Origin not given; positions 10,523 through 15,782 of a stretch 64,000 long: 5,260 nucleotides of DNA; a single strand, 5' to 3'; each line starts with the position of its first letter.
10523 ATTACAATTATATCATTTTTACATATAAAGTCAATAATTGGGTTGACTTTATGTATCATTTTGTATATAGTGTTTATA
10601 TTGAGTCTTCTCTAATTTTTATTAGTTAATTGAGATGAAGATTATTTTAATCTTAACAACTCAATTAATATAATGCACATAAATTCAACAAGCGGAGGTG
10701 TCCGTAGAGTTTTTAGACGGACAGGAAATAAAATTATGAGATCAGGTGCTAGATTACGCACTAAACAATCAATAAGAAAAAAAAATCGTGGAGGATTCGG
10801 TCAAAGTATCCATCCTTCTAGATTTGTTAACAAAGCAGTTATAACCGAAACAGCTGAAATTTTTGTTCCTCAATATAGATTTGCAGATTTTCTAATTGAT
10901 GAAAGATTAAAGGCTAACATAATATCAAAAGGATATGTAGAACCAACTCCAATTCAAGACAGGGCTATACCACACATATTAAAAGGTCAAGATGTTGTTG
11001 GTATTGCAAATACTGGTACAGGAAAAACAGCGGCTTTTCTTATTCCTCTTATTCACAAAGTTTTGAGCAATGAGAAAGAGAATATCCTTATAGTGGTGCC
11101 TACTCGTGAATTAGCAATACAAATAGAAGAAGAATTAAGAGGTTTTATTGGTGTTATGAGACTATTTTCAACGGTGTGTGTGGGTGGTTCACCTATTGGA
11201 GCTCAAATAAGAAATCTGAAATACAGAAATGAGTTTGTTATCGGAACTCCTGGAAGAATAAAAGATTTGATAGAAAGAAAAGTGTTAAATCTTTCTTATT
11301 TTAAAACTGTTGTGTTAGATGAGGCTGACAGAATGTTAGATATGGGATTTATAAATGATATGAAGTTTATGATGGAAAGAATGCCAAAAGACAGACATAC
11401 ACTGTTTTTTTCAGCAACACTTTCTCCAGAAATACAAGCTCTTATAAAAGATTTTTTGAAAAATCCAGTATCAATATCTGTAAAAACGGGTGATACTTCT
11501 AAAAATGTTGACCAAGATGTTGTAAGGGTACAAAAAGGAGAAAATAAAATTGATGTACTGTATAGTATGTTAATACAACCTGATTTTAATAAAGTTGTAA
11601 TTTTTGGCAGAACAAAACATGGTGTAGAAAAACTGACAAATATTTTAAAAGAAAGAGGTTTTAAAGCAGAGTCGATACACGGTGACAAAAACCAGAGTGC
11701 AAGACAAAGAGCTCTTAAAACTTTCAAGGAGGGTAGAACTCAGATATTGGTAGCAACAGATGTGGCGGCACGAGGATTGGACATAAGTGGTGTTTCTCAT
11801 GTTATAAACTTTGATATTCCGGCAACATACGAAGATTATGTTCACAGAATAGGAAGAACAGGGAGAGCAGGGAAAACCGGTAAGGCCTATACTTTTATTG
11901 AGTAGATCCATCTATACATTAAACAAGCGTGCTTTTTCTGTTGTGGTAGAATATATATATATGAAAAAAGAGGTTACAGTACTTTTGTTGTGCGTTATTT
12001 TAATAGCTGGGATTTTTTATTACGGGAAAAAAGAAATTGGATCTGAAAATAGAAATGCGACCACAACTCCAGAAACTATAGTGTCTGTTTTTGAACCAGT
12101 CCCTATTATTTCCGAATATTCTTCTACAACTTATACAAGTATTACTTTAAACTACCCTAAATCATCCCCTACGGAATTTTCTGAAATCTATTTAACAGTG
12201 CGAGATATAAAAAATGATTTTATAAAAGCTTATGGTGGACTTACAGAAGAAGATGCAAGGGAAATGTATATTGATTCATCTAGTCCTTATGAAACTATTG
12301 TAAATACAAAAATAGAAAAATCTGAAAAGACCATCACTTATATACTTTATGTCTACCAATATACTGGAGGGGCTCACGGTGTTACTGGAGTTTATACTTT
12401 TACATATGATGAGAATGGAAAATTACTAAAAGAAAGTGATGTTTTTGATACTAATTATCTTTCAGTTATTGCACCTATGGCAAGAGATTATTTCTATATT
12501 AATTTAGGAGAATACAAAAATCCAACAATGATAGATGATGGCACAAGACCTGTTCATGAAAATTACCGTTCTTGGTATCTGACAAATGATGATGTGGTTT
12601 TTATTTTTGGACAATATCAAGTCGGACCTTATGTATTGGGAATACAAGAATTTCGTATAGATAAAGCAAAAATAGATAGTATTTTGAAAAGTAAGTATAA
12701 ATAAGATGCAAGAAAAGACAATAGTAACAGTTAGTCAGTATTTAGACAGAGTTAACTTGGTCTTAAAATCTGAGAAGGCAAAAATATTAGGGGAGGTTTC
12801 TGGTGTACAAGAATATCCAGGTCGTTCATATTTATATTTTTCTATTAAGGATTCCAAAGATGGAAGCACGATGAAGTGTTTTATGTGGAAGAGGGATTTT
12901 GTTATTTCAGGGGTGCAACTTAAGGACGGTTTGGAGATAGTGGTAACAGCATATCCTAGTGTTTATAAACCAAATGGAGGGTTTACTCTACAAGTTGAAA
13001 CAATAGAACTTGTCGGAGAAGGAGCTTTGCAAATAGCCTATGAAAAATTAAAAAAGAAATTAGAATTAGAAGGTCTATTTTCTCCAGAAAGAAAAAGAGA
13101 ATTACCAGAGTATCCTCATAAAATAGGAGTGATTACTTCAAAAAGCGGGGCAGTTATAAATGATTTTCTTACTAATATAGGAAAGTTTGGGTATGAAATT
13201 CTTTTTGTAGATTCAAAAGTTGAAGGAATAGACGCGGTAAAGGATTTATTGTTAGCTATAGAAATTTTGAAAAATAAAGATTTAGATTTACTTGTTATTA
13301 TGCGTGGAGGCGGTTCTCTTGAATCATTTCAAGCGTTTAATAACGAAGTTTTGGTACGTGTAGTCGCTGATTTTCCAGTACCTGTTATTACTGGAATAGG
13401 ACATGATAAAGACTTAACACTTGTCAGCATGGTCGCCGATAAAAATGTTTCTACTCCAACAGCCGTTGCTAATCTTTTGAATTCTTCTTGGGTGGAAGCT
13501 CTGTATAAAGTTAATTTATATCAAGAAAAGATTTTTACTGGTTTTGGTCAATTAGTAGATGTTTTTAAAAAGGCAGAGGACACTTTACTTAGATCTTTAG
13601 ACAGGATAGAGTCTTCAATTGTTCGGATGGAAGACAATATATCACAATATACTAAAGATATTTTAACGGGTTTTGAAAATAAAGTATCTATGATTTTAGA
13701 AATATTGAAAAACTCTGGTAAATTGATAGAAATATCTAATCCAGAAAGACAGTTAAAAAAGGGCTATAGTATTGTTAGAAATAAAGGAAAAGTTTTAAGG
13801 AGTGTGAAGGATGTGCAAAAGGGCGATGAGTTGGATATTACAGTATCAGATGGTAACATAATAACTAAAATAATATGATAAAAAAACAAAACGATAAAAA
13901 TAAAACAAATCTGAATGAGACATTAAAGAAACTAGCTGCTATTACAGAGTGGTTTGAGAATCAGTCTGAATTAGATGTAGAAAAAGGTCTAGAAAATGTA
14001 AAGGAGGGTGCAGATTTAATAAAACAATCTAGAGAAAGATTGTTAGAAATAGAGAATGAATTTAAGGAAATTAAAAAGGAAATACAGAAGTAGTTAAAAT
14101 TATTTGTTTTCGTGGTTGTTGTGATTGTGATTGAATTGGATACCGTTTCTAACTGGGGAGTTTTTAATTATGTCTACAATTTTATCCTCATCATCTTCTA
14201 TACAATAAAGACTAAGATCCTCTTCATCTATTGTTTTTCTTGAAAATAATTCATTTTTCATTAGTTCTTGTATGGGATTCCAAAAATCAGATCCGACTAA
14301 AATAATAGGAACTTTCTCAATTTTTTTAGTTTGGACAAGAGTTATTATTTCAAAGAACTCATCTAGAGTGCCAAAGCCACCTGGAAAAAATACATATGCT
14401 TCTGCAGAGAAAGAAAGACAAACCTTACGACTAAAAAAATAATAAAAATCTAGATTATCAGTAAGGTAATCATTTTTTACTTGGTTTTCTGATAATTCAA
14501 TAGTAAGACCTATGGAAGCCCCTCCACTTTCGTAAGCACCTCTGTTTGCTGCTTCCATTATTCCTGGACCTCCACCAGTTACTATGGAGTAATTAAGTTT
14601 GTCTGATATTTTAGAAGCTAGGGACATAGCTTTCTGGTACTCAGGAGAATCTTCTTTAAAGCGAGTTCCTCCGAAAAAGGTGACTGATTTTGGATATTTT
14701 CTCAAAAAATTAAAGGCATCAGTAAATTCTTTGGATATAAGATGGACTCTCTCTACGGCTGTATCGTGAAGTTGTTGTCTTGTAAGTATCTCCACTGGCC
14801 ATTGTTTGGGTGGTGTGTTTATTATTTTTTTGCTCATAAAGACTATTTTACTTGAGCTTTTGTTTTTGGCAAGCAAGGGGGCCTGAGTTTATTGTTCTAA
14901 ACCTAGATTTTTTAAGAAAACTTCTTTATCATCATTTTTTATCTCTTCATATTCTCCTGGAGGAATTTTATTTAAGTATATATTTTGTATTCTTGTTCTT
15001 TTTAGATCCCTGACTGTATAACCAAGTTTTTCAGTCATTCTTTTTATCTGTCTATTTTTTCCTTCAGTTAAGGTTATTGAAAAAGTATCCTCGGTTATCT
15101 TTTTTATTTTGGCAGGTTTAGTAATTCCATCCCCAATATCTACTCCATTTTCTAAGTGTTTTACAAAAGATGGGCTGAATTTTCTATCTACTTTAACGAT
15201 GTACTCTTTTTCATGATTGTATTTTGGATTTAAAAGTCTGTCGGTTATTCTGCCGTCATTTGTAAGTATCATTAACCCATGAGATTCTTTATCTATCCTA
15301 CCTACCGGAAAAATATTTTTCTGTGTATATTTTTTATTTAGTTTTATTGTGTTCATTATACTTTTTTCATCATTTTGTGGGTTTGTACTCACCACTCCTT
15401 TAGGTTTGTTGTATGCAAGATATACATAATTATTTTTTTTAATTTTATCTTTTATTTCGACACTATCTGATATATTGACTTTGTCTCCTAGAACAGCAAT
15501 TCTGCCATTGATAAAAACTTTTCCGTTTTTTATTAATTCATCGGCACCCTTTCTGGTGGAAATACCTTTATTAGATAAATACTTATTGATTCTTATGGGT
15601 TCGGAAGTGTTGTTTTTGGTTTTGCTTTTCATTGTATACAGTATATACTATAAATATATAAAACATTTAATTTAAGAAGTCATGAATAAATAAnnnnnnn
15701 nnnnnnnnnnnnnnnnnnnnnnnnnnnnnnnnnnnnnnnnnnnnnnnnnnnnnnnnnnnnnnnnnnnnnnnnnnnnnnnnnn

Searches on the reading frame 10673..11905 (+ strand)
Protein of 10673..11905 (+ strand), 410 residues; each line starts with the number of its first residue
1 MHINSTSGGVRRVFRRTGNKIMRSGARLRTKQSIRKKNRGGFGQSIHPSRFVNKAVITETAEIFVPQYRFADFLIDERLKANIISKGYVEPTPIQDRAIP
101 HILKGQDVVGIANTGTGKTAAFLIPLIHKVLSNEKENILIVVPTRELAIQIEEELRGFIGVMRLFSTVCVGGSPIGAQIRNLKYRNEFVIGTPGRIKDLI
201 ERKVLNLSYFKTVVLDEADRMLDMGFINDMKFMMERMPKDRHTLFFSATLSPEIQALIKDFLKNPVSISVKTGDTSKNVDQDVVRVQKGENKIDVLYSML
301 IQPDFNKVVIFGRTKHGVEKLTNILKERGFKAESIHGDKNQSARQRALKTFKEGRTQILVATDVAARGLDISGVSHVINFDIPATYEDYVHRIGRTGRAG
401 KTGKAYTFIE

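Call 67: search_protein_families(library=pfam, proteins=[window:10673-11905:+], max_evalue=0.00001)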
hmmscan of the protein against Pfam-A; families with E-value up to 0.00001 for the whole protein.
window:10673-11905:+ (410 aa): 3 families
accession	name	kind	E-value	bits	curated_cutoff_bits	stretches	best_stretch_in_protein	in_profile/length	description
PF00270.35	DEAD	-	1.7e-47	161.7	26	1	92-255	1-165/167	DEAD/DEAH box helicase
PF00271.37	Helicase_C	-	1.4e-34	119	23.5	1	292-400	2-110/110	Helicase conserved C-terminal domain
PF04851.21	ResIII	-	9.4e-09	35.8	22.5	1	90-250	3-162/164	Type III restriction enzyme, res subunit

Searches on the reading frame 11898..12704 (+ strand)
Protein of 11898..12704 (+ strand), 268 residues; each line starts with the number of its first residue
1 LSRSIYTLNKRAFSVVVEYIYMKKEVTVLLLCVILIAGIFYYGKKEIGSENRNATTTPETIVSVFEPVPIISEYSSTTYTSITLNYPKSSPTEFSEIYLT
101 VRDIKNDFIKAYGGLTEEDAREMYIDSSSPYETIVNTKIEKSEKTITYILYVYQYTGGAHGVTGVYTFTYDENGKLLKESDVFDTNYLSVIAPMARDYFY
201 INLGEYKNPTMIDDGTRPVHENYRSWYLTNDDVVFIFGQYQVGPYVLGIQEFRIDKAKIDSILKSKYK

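Call 67: search_protein_families(library=pfam, proteins=[window:11898-12704:+], max_evalue=0.00001)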
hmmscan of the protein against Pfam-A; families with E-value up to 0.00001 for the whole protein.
window:11898-12704:+ (268 aa): 2 families
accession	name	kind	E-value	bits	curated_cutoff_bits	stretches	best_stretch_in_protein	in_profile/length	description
PF11738.13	DUF3298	-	5e-12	47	24.1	1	180-255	1-82/84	Protein of unknown function (DUF3298)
PF13739.11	PdaC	-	1.9e-08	35.7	29.1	1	75-163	3-95/95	Deacetylase PdaC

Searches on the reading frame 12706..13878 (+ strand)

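Call 67: search_protein_families(library=pfam, proteins=[window:12706-13878:+], max_evalue=0.00001)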
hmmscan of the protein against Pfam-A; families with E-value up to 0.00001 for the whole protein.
window:12706-13878:+ (390 aa): 2 families
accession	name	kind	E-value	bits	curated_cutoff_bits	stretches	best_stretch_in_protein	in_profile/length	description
PF02601.20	Exonuc_VII_L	-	6e-61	207.1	35.9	2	124-326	1-206/315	Exonuclease VII, large subunit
PF13742.12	tRNA_anti_2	-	5.9e-15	55.7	27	1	8-101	2-95/95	OB-fold nucleic acid binding domain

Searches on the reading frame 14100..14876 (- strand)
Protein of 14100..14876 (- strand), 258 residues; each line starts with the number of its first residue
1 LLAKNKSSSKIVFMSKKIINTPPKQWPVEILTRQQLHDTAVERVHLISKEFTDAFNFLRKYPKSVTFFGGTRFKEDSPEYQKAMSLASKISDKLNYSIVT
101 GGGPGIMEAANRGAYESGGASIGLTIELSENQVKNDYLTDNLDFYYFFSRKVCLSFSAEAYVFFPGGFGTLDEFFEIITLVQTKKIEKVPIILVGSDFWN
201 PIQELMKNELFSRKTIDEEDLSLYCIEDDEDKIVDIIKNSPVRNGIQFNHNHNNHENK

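Call 67: search_protein_families(library=pfam, proteins=[window:14100-14876:-], max_evalue=0.00001)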
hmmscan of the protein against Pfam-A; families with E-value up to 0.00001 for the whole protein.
window:14100-14876:- (258 aa): 2 families
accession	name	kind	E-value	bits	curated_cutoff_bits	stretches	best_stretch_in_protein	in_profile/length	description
PF03641.19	Lysine_decarbox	-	7.1e-31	107.6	27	1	107-235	1-129/131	Possible lysine decarboxylase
PF18306.6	LDcluster4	-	4.3e-12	46.3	26.3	1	68-175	7-111/151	SLOG cluster4 family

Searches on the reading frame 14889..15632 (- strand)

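Call 67: search_protein_families(library=pfam, proteins=[window:14889-15632:-], max_evalue=0.00001)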
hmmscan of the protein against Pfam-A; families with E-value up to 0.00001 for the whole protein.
window:14889-15632:- (247 aa): 2 families
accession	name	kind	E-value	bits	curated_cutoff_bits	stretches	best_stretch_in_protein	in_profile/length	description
PF00849.27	PseudoU_synth_2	-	1.1e-21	78.1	26.8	1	71-201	2-151/152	RNA pseudouridylate synthase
PF01479.30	S4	-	3e-07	30.5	22.8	1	14-57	2-47/48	S4 domain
